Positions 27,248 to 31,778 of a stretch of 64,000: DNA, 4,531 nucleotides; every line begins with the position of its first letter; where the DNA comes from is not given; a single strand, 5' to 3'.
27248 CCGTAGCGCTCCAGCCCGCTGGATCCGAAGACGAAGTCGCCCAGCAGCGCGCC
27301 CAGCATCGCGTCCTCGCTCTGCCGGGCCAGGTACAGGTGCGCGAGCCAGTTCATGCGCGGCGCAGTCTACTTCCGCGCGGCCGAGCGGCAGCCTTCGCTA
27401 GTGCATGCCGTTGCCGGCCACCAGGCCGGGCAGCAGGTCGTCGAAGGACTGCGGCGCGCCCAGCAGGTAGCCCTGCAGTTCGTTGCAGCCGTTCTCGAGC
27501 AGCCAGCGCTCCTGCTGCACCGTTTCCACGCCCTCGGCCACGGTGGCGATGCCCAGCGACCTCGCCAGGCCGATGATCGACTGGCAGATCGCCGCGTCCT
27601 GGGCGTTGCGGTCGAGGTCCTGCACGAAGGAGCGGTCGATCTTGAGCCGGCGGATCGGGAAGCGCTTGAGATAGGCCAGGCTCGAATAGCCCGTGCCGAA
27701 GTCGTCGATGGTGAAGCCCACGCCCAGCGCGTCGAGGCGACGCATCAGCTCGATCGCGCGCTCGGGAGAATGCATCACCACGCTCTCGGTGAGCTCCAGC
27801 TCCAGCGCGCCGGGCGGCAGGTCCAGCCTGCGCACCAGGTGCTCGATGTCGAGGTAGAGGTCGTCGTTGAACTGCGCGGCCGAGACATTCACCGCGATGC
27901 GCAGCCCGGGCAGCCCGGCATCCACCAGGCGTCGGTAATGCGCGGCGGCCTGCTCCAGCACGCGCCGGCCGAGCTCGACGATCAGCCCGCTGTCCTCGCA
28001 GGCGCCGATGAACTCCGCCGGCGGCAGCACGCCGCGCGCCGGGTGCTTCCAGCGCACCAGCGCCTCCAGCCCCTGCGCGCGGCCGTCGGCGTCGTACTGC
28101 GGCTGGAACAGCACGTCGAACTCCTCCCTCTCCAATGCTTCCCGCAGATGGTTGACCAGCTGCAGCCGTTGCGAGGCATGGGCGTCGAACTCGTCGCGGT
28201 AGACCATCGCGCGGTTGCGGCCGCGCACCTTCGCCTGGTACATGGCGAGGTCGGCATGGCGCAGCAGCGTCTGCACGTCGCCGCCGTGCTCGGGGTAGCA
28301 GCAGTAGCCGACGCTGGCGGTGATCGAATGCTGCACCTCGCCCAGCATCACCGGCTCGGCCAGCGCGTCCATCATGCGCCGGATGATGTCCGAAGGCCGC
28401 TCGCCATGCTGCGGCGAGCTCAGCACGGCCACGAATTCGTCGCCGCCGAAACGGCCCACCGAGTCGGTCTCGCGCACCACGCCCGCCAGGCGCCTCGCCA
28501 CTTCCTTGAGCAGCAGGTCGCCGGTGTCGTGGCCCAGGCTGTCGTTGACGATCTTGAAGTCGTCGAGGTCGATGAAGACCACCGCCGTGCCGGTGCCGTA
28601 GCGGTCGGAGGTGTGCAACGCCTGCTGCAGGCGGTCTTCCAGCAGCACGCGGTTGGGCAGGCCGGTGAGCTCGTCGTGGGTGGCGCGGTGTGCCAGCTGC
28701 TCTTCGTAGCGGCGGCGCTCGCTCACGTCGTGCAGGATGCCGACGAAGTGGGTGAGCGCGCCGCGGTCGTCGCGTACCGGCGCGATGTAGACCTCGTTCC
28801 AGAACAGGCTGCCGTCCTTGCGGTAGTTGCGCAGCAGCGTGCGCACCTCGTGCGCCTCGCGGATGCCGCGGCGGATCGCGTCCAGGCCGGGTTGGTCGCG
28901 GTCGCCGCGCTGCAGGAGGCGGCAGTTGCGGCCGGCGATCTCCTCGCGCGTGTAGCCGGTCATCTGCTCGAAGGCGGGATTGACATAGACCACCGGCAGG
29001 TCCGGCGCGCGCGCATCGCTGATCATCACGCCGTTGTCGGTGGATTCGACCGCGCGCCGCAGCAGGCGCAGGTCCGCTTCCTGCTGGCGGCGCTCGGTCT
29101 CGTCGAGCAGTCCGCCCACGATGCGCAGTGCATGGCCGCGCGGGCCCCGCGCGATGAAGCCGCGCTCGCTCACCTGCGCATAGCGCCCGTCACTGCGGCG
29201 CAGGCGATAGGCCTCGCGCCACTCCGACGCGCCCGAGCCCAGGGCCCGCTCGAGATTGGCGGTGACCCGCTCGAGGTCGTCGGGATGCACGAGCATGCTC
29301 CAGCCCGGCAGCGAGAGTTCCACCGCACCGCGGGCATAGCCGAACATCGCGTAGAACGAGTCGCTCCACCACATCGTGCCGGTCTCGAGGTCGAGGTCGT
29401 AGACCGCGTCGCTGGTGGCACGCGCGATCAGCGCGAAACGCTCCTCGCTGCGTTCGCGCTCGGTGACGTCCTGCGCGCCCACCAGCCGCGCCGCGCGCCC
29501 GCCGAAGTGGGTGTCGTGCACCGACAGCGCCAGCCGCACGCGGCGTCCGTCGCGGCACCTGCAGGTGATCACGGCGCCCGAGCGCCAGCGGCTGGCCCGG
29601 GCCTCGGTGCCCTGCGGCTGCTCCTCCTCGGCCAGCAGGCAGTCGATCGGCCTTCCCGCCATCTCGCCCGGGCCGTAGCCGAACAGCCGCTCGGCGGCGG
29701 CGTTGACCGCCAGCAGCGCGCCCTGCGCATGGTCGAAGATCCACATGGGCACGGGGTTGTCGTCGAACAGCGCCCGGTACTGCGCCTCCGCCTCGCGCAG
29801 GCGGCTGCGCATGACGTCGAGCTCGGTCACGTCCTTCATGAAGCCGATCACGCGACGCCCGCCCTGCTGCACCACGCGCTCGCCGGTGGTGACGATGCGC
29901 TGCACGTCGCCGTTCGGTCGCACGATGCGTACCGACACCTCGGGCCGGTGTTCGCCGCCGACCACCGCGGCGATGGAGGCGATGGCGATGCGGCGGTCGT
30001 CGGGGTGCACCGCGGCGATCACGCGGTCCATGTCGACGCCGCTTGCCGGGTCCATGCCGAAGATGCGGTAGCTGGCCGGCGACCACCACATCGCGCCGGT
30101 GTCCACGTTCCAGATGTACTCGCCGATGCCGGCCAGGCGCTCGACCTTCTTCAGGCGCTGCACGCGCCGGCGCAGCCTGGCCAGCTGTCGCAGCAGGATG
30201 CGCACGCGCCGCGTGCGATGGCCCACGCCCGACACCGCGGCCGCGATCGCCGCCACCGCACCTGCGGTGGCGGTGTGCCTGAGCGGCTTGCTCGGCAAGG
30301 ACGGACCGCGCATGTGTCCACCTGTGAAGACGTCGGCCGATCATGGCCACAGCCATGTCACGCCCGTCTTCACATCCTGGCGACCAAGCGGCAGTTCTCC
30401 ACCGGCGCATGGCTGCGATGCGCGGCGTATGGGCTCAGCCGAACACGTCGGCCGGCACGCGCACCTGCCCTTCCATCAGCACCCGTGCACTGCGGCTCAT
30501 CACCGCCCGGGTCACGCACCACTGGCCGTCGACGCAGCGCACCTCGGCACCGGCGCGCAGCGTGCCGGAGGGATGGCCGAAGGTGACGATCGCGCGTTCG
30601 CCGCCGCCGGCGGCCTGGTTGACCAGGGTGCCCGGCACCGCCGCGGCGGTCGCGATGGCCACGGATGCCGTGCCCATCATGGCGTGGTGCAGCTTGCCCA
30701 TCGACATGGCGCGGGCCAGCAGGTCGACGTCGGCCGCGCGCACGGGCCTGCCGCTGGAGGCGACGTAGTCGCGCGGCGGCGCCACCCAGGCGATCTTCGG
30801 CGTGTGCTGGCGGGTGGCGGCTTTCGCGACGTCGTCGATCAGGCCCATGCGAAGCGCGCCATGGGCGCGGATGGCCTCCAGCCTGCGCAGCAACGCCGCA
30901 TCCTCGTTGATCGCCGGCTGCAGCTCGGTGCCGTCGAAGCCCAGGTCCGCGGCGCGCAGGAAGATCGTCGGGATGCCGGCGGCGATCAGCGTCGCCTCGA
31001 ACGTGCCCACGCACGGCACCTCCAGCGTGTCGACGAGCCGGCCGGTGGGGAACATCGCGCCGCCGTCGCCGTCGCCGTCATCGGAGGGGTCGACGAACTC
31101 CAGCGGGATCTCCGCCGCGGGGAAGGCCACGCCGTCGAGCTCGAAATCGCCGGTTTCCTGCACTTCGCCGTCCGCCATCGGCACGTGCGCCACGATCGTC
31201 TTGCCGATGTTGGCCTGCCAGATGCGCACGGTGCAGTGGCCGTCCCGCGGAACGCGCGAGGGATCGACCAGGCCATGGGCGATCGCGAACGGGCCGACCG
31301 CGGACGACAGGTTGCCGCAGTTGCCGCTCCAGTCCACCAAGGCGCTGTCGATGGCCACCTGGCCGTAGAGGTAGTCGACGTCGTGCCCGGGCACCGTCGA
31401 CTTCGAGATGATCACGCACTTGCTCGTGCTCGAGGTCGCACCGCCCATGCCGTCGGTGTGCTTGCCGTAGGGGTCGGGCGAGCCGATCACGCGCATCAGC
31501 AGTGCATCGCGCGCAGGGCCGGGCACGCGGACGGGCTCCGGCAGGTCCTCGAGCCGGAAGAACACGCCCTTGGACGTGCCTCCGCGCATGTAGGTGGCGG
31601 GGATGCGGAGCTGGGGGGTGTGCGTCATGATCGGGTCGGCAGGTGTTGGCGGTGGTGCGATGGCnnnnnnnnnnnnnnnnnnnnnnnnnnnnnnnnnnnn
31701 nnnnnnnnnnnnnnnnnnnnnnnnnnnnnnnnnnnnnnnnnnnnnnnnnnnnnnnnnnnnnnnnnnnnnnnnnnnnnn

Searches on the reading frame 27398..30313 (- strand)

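Call 53: search_protein_families(library=pfam, proteins=[window:27398-30313:-], max_evalue=0.001)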
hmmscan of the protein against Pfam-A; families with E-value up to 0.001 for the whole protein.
window:27398-30313:- (971 aa): 7 families
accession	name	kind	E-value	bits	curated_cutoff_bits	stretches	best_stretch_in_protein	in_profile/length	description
PF00563.25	EAL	-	7e-67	225.7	31.3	1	721-954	2-236/236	EAL domain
PF00990.26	GGDEF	-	3.4e-48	163.9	23.8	1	544-701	1-161/161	Diguanylate cyclase, GGDEF domain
PF08447.18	PAS_3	-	5.1e-43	145.7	25.6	3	314-400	2-87/89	PAS fold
PF13426.13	PAS_9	-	3.5e-41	140.1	27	2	427-532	2-103/103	PAS domain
PF00989.32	PAS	-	9.8e-39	132.3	22.6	2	417-530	2-113/113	PAS fold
PF13188.13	PAS_8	-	4.1e-25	87.2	21.8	2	177-234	1-58/65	PAS domain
PF08448.16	PAS_4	-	1.4e-15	57.9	23.1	1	437-535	13-110/110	PAS fold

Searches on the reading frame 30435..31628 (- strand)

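Call 53: search_protein_families(library=pfam, proteins=[window:30435-31628:-], max_evalue=0.001)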
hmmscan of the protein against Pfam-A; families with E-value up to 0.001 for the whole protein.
window:30435-31628:- (397 aa): 1 family
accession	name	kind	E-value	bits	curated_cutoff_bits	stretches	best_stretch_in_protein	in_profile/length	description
PF04303.18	PrpF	-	2.7e-159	530.5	27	1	6-392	1-371/371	PrpF protein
